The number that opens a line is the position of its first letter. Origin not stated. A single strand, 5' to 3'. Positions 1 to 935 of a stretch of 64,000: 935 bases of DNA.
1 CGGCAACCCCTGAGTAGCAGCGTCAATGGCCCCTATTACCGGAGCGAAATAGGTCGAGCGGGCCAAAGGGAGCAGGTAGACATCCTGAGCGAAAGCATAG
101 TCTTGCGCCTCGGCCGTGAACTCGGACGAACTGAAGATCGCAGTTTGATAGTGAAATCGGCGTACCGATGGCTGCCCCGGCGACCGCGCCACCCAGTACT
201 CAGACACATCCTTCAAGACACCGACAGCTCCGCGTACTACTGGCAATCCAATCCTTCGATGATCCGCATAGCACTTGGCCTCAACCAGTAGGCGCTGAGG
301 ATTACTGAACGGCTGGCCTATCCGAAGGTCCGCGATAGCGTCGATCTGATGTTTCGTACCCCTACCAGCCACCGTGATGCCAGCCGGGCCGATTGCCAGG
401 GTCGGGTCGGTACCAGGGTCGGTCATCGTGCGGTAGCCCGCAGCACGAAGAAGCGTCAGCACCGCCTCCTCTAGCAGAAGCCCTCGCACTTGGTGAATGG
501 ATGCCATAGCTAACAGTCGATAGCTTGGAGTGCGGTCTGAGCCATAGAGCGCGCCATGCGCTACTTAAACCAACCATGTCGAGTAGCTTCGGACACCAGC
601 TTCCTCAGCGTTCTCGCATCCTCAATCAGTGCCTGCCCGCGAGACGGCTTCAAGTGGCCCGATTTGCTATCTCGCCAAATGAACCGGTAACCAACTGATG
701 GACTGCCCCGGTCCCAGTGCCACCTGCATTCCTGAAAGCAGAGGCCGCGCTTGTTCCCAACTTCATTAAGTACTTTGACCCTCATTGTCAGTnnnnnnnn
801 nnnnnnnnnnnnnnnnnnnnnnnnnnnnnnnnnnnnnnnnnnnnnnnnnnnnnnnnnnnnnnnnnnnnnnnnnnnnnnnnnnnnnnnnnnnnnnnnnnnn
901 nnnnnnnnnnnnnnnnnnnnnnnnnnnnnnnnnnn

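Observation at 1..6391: Lower-GC genomic island abutting the 3' end of tRNA-Gln(CUG), carrying Mrr-type restriction nucleases and the ECF/DUF4145 module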

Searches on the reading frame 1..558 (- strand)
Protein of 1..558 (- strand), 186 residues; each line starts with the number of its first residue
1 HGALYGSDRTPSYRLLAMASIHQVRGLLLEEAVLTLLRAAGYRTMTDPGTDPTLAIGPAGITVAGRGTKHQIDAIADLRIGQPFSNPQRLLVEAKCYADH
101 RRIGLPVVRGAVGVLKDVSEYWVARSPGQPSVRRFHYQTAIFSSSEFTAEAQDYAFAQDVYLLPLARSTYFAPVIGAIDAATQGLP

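Call 8: search_protein_families(library=pfam, proteins=[window:1-558:-], max_evalue=0.01)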
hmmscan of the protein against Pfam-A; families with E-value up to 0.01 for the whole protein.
window:1-558:- (186 aa): 1 family
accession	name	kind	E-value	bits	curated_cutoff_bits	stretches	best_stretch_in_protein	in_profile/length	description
PF04471.18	Mrr_cat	-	2e-06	28.4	21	1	25-162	5-105/115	Restriction endonuclease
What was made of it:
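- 1..507 (-): N-terminal 169 codons of a second Mrr_cat-family nuclease. The gene runs off the left end. Full-length homologues are about 340 aa, with an uncharacterised C-terminal domain of about 170 aa. Pfam Mrr_cat E 2e-6 (call 8).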

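Call 9: search_protein_families(library=padloc, proteins=[window:1-558:-], max_evalue=0.01)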
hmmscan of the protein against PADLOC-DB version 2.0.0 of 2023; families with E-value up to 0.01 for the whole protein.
window:1-558:- (186 aa): 0 families

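Call 32: search_protein_families(library=ncbifam, proteins=[window:1-558:-], max_evalue=0.01)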
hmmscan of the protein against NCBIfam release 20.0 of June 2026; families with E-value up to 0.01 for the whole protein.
window:1-558:- (186 aa): 0 families

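Call 35: find_related_loci(query=window:1-507:-, collection=metagenome_contigs, flank=10000)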
Query window:1-507:- (169 aa) in metagenome_contigs; peptide patterns used: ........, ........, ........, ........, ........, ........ (x = any residue, [..] = any of these).
123 stretches matched a pattern; 24 encode a relative of the query (tblastn E <= 1e-3); 24 distinct loci.
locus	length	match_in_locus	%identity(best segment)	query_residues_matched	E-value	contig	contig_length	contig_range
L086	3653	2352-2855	77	1-168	3e-85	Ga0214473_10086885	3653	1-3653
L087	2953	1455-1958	76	1-168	1e-85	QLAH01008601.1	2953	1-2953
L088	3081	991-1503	70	1-169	2e-79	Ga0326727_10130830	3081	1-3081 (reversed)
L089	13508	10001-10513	70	1-169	8e-79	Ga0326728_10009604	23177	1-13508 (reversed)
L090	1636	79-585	67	1-169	7e-83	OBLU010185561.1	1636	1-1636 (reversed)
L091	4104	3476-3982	67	1-169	1e-78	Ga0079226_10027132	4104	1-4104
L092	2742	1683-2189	62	1-169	3e-64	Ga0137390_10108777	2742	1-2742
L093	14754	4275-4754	60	1-161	1e-59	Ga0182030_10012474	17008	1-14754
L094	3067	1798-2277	60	1-161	1e-59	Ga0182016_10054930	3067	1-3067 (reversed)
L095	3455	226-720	59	6-165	2e-56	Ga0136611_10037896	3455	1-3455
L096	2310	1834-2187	69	1-118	1e-53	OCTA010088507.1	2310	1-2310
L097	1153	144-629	58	1-165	1e-53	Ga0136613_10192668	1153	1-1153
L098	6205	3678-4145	52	7-162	7e-50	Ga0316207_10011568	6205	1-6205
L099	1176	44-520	52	7-165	1e-51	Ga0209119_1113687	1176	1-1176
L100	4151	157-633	50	7-165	4e-48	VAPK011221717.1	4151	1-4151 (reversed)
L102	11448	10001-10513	53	1-165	1e-44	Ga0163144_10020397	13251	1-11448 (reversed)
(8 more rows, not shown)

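Call 39: find_homologous_proteins(query=window:1-507:-, max_evalue=1e-10)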
Query window:1-507:- (169 aa): 100 proteins with E <= 1e-10 among 432 candidates.
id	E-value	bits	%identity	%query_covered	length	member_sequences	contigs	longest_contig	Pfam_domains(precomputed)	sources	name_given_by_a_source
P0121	2.0e-71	257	68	98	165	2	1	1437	PF04471.19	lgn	-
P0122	1.6e-64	235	68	92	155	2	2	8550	PF04471.19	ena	-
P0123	9.3e-63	229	78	80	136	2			-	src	-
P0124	5.5e-62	227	69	89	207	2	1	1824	-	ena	-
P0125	2.8e-58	215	60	98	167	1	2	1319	-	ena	-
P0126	5.0e-58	214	63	95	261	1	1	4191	-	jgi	jgi:hypothetical protein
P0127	2.7e-57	212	59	79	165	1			-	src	-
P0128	4.1e-55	204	59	100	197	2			PF04471.19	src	-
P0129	5.1e-55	204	66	88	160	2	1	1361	PF04471.19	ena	-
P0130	1.2e-54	203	60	95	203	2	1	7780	-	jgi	jgi:hypothetical protein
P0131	1.8e-54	202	58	98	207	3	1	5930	PF04471.19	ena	-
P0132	5.3e-54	201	59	98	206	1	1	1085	-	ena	-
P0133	6.8e-53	197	60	95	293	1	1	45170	-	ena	-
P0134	2.0e-52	196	59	98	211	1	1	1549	-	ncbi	-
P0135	4.3e-51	191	60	96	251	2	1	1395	PF04471.19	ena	-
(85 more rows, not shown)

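Call 47: search_protein_families(library=pfam, proteins=[L086:2352-3389:+, L093:4056-5297:+, L102:9977-11062:+], max_evalue=0.01)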
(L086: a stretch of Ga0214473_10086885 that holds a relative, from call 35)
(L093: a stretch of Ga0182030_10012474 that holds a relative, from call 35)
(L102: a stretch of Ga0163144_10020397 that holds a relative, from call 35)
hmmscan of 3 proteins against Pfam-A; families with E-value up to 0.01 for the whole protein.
L086:2352-3389:+ (345 aa): 1 family
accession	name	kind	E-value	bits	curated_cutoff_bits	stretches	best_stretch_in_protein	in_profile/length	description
PF04471.18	Mrr_cat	-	2.1e-05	25.1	21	1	9-146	6-106/115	Restriction endonuclease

L093:4056-5297:+ (413 aa): 0 families

L102:9977-11062:+ (361 aa): 1 family
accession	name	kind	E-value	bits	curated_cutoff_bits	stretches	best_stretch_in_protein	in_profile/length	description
PF04471.18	Mrr_cat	-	0.00011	22.8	21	0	21-106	10-75/115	Restriction endonuclease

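Call 48: search_protein_families(library=padloc, proteins=[L086:2352-3389:+, L093:4056-5297:+, L102:9977-11062:+], max_evalue=0.001)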
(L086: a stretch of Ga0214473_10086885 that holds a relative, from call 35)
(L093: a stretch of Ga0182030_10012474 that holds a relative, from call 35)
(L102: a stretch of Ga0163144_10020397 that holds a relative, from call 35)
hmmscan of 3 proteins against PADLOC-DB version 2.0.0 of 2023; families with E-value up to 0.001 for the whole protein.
L086:2352-3389:+ (345 aa): 0 families

L093:4056-5297:+ (413 aa): 0 families

L102:9977-11062:+ (361 aa): 0 families
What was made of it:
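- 1..507 (-): There is no PADLOC hit (calls 9, 48).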

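Call 81: search_protein_families(library=padloc, proteins=[L093:5323-8727:-, L093:8744-9916:-, L093:9913-12069:-, L098:13-1059:+, L098:1052-3616:+, L098:4772-5998:+, L102:3541-5373:+, L102:5393-8911:+, L102:8963-9976:+, L093:2817-4055:-], max_evalue=0.00001)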
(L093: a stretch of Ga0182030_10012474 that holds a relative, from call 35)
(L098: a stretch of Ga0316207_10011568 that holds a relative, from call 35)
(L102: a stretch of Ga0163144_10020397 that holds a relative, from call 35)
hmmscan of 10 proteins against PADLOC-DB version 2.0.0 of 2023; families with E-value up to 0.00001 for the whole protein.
L093:5323-8727:- (1134 aa): 7 families
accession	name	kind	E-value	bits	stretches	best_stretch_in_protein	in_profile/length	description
PDLC03040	REase_I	-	2.3e-156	520.3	2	352-1106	287-1005/1029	Type I restriction enzyme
PDLC03044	REase_I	-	1.6e-76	256.1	3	355-601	272-540/1034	Type I restriction enzyme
PDLC03041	REase_I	-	3.5e-66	222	2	354-590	338-583/1099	Type I restriction enzyme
PDLC03048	REase_I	-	1e-42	144.4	3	720-788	612-681/976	Type I restriction enzyme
PDLC03046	REase_I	-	1.9e-19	67.2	1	719-774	674-729/1025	Type I restriction enzyme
PDLC03045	REase_I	-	8.6e-17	58.4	1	355-512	287-446/995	Type I restriction enzyme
PDLC03043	REase_I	-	1.7e-10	38.5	1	127-280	129-278/313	Type I restriction enzyme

L093:8744-9916:- (390 aa): 84 families (the best 25 are shown)
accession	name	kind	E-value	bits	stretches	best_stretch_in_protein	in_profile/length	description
PDLC03068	Specificity_I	-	6.2e-62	208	1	3-390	4-397/403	Type I specificity subunit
PDLC03086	Specificity_I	-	1e-59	200.8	2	1-202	1-200/458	Type I specificity subunit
PDLC03099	Specificity_I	-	8.7e-59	197.6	3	220-345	3-130/405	Type I specificity subunit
PDLC03168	Specificity_I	-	2.1e-50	170.5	2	2-202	4-192/459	Type I specificity subunit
PDLC03172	Specificity_I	-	1.6e-48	163.9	2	31-244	25-241/431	Type I specificity subunit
PDLC03054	Specificity_I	-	2.9e-48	162.4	2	218-358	5-145/401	Type I specificity subunit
PDLC03089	Specificity_I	-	3.7e-48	162.7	2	2-202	4-195/446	Type I specificity subunit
PDLC03063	Specificity_I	-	1.5e-47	160.5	1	220-352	2-134/369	Type I specificity subunit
PDLC03092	Specificity_I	-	2.5e-46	156.8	2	103-253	89-240/397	Type I specificity subunit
PDLC03136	Specificity_I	-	2.8e-45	152.9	1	214-388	129-303/316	Type I specificity subunit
PDLC03163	Specificity_I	-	1.5e-40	137.6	2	60-244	57-245/434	Type I specificity subunit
PDLC03116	Specificity_I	-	8e-40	135.3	1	216-358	8-149/409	Type I specificity subunit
PDLC03164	Specificity_I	-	1.6e-32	111.4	1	73-389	63-395/409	Type I specificity subunit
PDLC03182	Specificity_I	-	5.5e-29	99.5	1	37-232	31-223/440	Type I specificity subunit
PDLC03154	Specificity_I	-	2.8e-28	97.6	1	26-390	19-395/406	Type I specificity subunit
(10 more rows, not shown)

L093:9913-12069:- (718 aa): 24 families
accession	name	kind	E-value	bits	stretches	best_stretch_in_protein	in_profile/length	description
PDLC03035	MTase_I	-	7.3e-240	796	1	17-717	4-652/653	Type I methyltransferase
PDLC03019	MTase_I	-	8.9e-83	277.1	1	23-447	8-426/932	Type I methyltransferase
PDLC03240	MTase_II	-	4.2e-67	225.1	1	17-440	3-428/511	Type II methyltransferase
PDLC03031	MTase_I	-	1.2e-52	177.2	1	21-440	6-453/834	Type I methyltransferase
PDLC03022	MTase_I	-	5.9e-42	142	1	21-424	4-428/857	Type I methyltransferase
PDLC03027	MTase_I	-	7.4e-39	131.9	1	150-424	115-391/810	Type I methyltransferase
PDLC03021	MTase_I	-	1.9e-35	120.6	1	148-449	127-404/491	Type I methyltransferase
PDLC03026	MTase_I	-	2.4e-35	120.6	1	24-439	7-396/487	Type I methyltransferase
PDLC03029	MTase_I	-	6.1e-35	118.8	1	27-548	13-546/661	Type I methyltransferase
PDLC04134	mad2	-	3.4e-31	106.6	1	19-438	138-482/492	mads_2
PDLC03038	MTase_I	-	5.9e-29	98.5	1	22-423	8-401/896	Type I methyltransferase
PDLC03028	MTase_I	-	3.1e-28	96.4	1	19-444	725-1163/1236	Type I methyltransferase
PDLC03033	MTase_I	-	5.8e-28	96.1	1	102-423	114-441/541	Type I methyltransferase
PDLC03039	MTase_I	-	3.7e-25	86.2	1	22-438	6-416/708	Type I methyltransferase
PDLC03032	MTase_I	-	7.9e-24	81.8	1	165-424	134-393/1001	Type I methyltransferase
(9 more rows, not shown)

L098:13-1059:+ (348 aa): 90 families (the best 25 are shown)
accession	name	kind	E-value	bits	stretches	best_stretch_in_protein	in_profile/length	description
PDLC03109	Specificity_I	-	2.6e-91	305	1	3-345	155-497/591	Type I specificity subunit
PDLC03127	Specificity_I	-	9.7e-65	217.4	1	3-345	141-453/571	Type I specificity subunit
PDLC03189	Specificity_I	-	1.4e-61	206.8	1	3-346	129-418/459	Type I specificity subunit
PDLC03159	Specificity_I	-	2.2e-50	169.8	1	2-344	134-472/509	Type I specificity subunit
PDLC03169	Specificity_I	-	1.4e-49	167.7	1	2-346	138-420/461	Type I specificity subunit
PDLC03107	Specificity_I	-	1.3e-42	144.3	1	3-344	125-391/392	Type I specificity subunit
PDLC03162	Specificity_I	-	1.3e-37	127.7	1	3-346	133-415/431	Type I specificity subunit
PDLC03079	Specificity_I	-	5.4e-37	126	1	3-347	149-450/470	Type I specificity subunit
PDLC03072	Specificity_I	-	4.8e-35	119.5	2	143-345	234-437/448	Type I specificity subunit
PDLC03148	Specificity_I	-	4.9e-34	115.8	1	3-313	157-424/453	Type I specificity subunit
PDLC03179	Specificity_I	-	3.1e-33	113.5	2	55-344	326-586/589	Type I specificity subunit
PDLC03105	Specificity_I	-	1.7e-29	101.5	2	143-345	235-435/448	Type I specificity subunit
PDLC03073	Specificity_I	-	3.5e-27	93.6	2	141-339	13-211/437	Type I specificity subunit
PDLC03087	Specificity_I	-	1.4e-26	91.4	1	137-345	7-210/418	Type I specificity subunit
PDLC03100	Specificity_I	-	9.3e-26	89.2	1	141-342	191-389/392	Type I specificity subunit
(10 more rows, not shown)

L098:1052-3616:+ (854 aa): 13 families
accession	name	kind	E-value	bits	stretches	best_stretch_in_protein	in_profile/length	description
PDLC04893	PDC-S06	-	4.8e-299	992.6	1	1-854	1-859/862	-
PDLC04891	PDC-S06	-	3.5e-171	569.6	1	6-850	5-852/858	-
PDLC04888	PDC-S06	-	1.6e-81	272.7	1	72-852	75-850/851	-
PDLC04892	PDC-S06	-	1.2e-68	230.3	1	9-699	10-688/843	-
PDLC04135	mad3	-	1.6e-16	58.8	1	85-690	8-328/374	mads_3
PDLC04886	PDC-S06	-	3.4e-13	47.3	1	368-704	250-590/727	-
PDLC04898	PDC-S06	-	5.9e-11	39.4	1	380-692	286-614/752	-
PDLC04887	PDC-S06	-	4e-10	36.9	1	408-699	335-630/790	-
PDLC04895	PDC-S06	-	7.2e-10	36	1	485-700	417-645/784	-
PDLC04897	PDC-S06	-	8.5e-09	32.5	1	378-684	246-577/727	-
PDLC02980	AriA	-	2.9e-08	32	0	480-690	115-304/304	-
PDLC04426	PDC-M12A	-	1.1e-06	26.3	0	556-689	199-323/369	-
PDLC02360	PrrC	-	8.3e-06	23.1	0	599-698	122-228/372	PrrC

L098:4772-5998:+ (408 aa): 11 families
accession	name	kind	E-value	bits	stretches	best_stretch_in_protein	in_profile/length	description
PDLC04977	PDC-S26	-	4.5e-131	435.7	1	14-398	6-392/400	-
PDLC04972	PDC-S26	-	1.9e-105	351.4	1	12-384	5-373/397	-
PDLC04971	PDC-S26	-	9.4e-84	279.6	1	10-379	6-384/415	-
PDLC04983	PDC-S26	-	1.5e-23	81.9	1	34-377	32-382/413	-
PDLC04980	PDC-S26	-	1.4e-20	72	1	36-359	30-347/389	-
PDLC04981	PDC-S26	-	7.7e-17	59.6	1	52-319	39-290/358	-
PDLC04974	PDC-S26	-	1.8e-16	58.4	1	36-360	31-347/401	-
PDLC04975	PDC-S26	-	2.2e-14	51.5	1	53-212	38-189/351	-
PDLC04979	PDC-S26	-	7.1e-12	43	1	38-150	25-125/383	-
PDLC04982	PDC-S26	-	7.5e-08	30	1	38-260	25-253/392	-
PDLC04976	PDC-S26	-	1.4e-07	29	1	35-169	30-169/451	-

L102:3541-5373:+ (610 aa): 2 families
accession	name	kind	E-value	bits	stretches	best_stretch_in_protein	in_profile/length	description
PDLC03628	REase_MTase_IIG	-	1.5e-15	54.4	1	6-161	10-163/1100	Type IIG restriction enzyme-methyltransferase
PDLC02203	MzaA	-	1e-13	48.5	1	192-411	434-657/683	-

L102:5393-8911:+ (1172 aa): 27 families (the best 25 are shown)
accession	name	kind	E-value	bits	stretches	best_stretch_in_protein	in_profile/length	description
PDLC03628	REase_MTase_IIG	-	2.1e-267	888.4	1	15-929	11-917/1100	Type IIG restriction enzyme-methyltransferase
PDLC03612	REase_MTase_IIG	-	3.5e-30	102.9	2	512-655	506-653/1247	Type IIG restriction enzyme-methyltransferase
PDLC03601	REase_MTase_IIG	-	2.2e-25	86.7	2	157-368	196-407/1110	Type IIG restriction enzyme-methyltransferase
PDLC02643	DrmMI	-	1.2e-19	67.7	1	517-818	603-932/1347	DrmMI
PDLC03604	REase_MTase_IIG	-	2.7e-19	66.7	2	595-655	443-504/1011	Type IIG restriction enzyme-methyltransferase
PDLC03596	REase_MTase_IIG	-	2.6e-18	63.5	1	584-658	573-645/1148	Type IIG restriction enzyme-methyltransferase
PDLC03598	REase_MTase_IIG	-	1.4e-13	47.7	1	155-353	156-319/912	Type IIG restriction enzyme-methyltransferase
PDLC03609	REase_MTase_IIG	-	1.4e-13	47.5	1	742-778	534-570/1066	Type IIG restriction enzyme-methyltransferase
PDLC02523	PglX|PglXI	-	1.5e-12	44.1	1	755-837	551-635/1428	PglX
PDLC02638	DrmMI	-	4e-12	43.1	1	694-788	801-894/935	DrmMI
PDLC02521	PglX|PglXI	-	4e-12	42.9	1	594-837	343-557/1174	PglX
PDLC02518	PglX|PglXI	-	1.3e-11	41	1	594-835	344-585/1412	PglX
PDLC03629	REase_MTase_IIG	-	1.5e-10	37.6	0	717-781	523-586/1182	Type IIG restriction enzyme-methyltransferase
PDLC02646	DrmMI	-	1.6e-10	37.8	0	746-781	261-298/792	DrmMI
PDLC03335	MTase_II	-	3e-10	37.4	0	762-843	192-279/607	Type II methyltransferase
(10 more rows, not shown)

L102:8963-9976:+ (337 aa): 2 families
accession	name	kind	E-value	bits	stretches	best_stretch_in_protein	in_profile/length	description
PDLC04132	HNH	-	1.7e-11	41.8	1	174-288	117-231/286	-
PDLC03546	HNH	-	2e-06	25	1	195-292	142-241/282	Type II restriction enzyme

L093:2817-4055:- (412 aa): 0 families
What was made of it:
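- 1..507 (-): Neighbours in L093, L098 and L102 are type I, type IIG and candidate defence genes (call 81).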

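Call 83: find_related_loci(query=window:1-507:-, collection=viral_contigs, flank=3000)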
Query window:1-507:- (169 aa) in viral_contigs; peptide patterns used: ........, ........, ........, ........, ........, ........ (x = any residue, [..] = any of these).
5 stretches matched a pattern, but none encodes a relative of the query by tblastn (E <= 1e-3).

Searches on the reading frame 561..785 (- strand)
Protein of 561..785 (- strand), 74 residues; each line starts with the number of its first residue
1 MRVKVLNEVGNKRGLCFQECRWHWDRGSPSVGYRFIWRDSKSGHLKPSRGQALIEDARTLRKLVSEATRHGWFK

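Call 8: search_protein_families(library=pfam, proteins=[window:561-785:-], max_evalue=0.01)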
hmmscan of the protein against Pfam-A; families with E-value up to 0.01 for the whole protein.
window:561-785:- (74 aa): 0 families

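Call 9: search_protein_families(library=padloc, proteins=[window:561-785:-], max_evalue=0.01)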
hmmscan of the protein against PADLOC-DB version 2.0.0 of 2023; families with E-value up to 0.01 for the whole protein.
window:561-785:- (74 aa): 0 families

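Call 32: search_protein_families(library=ncbifam, proteins=[window:561-785:-], max_evalue=0.01)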
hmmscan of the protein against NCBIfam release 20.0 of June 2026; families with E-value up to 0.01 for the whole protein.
window:561-785:- (74 aa): 0 families
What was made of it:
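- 561..785 (-): 74-aa ORF, unsupported as a gene. No Pfam, NCBIfam or PADLOC hit (calls 8, 9, 32).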
